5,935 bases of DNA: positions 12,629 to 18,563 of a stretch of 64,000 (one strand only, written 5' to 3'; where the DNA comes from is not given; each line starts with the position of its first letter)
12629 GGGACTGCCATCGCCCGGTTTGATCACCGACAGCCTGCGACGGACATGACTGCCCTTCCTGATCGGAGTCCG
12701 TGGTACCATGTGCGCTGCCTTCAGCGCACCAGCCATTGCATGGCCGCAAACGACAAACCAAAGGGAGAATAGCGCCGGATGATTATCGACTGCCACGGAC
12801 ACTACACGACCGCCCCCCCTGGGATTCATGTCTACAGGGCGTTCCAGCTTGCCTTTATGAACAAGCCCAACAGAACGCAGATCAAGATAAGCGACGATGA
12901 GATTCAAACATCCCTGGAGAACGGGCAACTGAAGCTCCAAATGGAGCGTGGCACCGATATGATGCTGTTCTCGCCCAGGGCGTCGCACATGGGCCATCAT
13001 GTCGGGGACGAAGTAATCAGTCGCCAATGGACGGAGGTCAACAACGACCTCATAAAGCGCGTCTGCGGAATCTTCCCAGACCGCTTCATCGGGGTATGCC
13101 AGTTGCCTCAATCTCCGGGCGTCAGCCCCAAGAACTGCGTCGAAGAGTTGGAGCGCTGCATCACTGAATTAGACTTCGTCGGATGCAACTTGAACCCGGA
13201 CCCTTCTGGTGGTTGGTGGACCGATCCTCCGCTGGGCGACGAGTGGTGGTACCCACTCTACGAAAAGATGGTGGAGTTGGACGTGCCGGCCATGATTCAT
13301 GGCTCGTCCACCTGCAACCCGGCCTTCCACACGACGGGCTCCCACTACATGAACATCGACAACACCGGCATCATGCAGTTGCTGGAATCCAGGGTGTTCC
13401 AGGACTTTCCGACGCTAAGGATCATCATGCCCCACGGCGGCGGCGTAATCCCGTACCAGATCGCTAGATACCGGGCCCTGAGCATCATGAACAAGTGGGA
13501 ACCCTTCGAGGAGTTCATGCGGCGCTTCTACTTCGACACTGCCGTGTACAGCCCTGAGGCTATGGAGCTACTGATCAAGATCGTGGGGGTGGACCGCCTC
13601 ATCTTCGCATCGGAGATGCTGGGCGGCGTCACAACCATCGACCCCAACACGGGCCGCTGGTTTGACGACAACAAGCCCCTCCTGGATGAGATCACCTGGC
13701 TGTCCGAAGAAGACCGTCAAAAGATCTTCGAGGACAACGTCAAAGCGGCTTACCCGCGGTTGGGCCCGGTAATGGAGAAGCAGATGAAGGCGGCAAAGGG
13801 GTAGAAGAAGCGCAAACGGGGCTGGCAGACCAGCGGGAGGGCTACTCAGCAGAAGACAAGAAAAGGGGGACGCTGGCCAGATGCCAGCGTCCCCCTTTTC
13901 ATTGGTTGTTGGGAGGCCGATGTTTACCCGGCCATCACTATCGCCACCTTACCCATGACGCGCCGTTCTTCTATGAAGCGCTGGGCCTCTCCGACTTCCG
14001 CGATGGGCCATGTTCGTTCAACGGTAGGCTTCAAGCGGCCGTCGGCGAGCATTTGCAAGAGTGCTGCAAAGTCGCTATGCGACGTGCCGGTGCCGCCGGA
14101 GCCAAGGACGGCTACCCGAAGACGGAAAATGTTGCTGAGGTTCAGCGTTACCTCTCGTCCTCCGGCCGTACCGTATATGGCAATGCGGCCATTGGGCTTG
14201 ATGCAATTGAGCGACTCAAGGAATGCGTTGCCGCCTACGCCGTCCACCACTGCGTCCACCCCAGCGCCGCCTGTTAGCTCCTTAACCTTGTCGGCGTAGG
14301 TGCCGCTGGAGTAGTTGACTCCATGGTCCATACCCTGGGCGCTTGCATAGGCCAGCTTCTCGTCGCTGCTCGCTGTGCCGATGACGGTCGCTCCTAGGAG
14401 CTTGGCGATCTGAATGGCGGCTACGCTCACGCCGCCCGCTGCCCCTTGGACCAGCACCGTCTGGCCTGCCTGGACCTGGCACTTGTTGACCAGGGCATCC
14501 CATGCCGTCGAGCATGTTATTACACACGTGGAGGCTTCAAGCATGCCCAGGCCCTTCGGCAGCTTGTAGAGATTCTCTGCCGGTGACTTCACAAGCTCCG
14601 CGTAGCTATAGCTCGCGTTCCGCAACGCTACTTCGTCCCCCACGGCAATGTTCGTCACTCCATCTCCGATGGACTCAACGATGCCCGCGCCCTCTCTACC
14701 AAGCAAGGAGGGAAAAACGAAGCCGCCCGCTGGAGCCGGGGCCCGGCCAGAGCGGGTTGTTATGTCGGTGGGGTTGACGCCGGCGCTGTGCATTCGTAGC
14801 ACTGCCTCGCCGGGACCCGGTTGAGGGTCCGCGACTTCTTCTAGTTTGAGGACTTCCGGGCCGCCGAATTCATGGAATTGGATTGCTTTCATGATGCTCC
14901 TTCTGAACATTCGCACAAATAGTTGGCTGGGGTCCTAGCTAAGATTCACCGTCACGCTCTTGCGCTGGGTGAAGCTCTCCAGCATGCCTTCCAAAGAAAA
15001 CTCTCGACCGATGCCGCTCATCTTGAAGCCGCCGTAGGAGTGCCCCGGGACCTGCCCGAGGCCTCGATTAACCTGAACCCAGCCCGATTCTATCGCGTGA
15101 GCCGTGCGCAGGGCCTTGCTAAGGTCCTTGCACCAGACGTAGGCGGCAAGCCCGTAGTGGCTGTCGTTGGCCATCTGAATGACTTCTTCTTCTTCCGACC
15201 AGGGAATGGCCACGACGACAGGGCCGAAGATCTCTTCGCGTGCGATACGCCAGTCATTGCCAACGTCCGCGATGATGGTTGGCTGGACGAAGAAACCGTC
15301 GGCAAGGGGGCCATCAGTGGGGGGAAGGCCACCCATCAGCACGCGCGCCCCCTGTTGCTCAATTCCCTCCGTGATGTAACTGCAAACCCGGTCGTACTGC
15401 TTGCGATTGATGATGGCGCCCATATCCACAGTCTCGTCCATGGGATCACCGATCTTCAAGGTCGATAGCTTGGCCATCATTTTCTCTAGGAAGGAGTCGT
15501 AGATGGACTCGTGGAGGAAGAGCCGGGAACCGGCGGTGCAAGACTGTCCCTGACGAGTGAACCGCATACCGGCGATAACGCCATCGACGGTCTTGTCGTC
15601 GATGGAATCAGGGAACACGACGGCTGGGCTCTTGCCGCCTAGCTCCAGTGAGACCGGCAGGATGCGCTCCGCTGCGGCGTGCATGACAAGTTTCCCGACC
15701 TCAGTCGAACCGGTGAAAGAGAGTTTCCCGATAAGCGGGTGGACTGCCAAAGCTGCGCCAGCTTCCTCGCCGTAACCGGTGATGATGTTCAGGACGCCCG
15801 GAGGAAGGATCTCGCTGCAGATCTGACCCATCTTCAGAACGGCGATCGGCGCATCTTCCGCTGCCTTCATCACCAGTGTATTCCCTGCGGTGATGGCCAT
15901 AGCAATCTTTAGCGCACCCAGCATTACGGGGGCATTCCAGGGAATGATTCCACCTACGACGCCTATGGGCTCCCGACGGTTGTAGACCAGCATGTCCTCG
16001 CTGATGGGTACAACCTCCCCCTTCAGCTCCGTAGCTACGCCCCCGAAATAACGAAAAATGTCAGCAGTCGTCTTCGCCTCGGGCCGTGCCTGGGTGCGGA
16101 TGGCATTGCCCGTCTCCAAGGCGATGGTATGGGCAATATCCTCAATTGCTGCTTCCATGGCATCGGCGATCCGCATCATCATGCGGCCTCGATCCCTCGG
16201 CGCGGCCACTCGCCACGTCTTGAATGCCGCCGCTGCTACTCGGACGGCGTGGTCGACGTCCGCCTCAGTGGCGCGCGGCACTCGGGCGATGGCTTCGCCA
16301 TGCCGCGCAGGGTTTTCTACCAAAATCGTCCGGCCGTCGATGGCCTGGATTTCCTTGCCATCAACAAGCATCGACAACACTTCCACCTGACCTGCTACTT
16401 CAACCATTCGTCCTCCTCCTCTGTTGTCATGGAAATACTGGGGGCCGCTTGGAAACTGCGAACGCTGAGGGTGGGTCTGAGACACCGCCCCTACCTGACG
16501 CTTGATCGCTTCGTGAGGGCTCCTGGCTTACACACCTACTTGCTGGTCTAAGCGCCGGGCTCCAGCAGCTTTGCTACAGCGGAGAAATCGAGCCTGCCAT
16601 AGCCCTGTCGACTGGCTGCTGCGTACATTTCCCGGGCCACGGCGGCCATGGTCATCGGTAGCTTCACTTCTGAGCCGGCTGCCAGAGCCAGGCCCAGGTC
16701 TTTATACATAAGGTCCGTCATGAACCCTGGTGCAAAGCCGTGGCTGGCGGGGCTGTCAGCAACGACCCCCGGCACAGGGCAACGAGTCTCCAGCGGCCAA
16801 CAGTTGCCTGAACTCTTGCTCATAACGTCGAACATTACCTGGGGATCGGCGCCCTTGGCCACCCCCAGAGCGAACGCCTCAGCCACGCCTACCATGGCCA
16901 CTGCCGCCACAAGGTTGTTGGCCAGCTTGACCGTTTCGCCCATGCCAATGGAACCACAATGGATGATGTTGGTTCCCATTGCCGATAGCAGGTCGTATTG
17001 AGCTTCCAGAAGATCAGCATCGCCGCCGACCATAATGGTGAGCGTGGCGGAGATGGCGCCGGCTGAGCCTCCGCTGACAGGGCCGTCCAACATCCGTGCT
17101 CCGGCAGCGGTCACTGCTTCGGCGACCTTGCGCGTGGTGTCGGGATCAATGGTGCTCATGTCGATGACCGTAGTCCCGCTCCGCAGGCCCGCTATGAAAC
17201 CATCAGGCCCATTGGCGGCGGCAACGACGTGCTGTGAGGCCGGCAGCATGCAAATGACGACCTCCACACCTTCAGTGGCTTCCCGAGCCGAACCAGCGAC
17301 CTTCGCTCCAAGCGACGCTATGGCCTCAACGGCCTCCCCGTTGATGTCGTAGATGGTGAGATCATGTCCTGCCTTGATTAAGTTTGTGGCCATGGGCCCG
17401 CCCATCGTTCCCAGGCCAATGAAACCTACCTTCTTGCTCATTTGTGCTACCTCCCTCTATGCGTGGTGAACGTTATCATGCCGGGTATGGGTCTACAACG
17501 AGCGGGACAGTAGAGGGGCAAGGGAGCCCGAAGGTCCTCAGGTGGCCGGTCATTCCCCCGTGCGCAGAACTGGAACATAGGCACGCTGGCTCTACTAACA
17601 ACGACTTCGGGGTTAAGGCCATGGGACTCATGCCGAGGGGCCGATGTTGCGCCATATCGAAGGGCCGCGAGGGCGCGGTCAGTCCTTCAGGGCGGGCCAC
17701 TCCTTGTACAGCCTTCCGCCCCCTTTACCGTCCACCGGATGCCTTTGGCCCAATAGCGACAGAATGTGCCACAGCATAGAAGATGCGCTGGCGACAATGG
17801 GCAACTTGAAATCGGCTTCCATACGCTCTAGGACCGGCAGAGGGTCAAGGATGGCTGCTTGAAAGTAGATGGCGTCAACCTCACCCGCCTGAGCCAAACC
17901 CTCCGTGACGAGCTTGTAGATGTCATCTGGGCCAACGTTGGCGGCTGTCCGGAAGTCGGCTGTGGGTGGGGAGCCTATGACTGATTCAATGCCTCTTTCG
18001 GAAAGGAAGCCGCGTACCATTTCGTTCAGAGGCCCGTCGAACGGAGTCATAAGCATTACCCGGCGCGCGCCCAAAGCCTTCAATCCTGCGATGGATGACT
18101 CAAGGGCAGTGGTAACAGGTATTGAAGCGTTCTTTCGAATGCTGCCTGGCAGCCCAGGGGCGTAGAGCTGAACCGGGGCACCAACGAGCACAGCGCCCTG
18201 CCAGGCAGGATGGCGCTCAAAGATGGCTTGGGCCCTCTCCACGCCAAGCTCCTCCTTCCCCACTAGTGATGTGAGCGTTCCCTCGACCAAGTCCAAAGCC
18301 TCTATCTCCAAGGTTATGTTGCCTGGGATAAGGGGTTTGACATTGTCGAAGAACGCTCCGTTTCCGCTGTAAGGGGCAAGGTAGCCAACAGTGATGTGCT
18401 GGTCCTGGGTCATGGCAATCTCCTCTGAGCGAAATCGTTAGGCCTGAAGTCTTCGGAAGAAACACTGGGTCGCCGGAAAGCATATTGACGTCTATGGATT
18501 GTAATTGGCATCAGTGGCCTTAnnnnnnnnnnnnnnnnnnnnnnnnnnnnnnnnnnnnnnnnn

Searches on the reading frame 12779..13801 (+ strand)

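Call 54: search_protein_families(library=pfam, proteins=[window:12779-13801:+], max_evalue=0.00001)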
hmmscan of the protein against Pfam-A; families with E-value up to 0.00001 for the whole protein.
window:12779-13801:+ (341 aa): 1 family
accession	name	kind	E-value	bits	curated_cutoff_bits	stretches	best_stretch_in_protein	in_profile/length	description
PF04909.20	Amidohydro_2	-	2e-48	166.1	26.4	1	3-326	1-288/289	Amidohydrolase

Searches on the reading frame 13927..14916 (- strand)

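Call 9: search_protein_families(library=pfam, proteins=[window:13927-14916:-], max_evalue=0.0001)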
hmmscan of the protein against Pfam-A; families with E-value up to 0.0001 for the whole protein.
window:13927-14916:- (330 aa): 3 families
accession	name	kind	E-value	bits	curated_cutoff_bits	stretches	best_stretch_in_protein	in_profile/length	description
PF00107.32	ADH_zinc_N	-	2.9e-30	105.3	31.8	1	162-291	1-128/129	Zinc-binding dehydrogenase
PF13602.12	ADH_zinc_N_2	-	3.3e-20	73.8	27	1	195-326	2-134/134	Zinc-binding dehydrogenase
PF08240.17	ADH_N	-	6.4e-14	52.5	23.5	1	34-120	1-103/104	Alcohol dehydrogenase GroES-like domain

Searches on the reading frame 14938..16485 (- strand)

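Call 9: search_protein_families(library=pfam, proteins=[window:14938-16485:-], max_evalue=0.0001)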
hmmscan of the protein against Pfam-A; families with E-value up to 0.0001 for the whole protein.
window:14938-16485:- (516 aa): 1 family
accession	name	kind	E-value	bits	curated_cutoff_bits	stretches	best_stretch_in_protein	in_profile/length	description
PF00171.27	Aldedh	-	7.4e-155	516.4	23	1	51-511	6-461/461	Aldehyde dehydrogenase family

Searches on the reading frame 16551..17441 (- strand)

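Call 9: search_protein_families(library=pfam, proteins=[window:16551-17441:-], max_evalue=0.0001)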
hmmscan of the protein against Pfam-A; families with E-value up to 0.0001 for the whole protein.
window:16551-17441:- (297 aa): 5 families
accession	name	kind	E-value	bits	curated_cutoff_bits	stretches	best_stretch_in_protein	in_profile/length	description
PF03446.21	NAD_binding_2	-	2.6e-48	164.5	21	1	4-163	1-161/161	NAD binding domain of 6-phosphogluconate dehydrogenase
PF14833.11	NAD_binding_11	-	1.3e-34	119.5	30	1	166-293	1-122/122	NAD-binding of NADP-dependent 3-hydroxyisobutyrate dehydrogenase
PF03807.23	F420_oxidored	-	6.2e-08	33.6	21.6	1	4-94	1-90/94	NADP oxidoreductase coenzyme F420-dependent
PF03721.20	UDPG_MGDP_dh_N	-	5.6e-06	26.5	27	0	4-44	2-42/187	UDP-glucose/GDP-mannose dehydrogenase family, NAD binding domain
PF02737.24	3HCDH_N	-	8.3e-05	23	22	0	4-42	1-39/180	3-hydroxyacyl-CoA dehydrogenase, NAD binding domain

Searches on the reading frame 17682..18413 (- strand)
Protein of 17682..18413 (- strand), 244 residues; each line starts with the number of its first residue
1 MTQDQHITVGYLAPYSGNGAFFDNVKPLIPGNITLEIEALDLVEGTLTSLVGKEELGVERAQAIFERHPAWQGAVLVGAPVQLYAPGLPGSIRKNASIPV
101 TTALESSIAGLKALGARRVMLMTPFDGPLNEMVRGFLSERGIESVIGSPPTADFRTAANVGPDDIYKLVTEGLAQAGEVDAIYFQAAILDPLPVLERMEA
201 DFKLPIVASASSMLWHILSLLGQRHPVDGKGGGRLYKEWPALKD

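Call 9: search_protein_families(library=pfam, proteins=[window:17682-18413:-], max_evalue=0.0001)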
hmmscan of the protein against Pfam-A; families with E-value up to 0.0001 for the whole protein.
window:17682-18413:- (244 aa): 1 family
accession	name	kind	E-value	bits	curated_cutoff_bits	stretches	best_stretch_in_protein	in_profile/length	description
PF17645.6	Amdase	-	1.1e-16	61.7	25.9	1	88-231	81-225/228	Arylmalonate decarboxylase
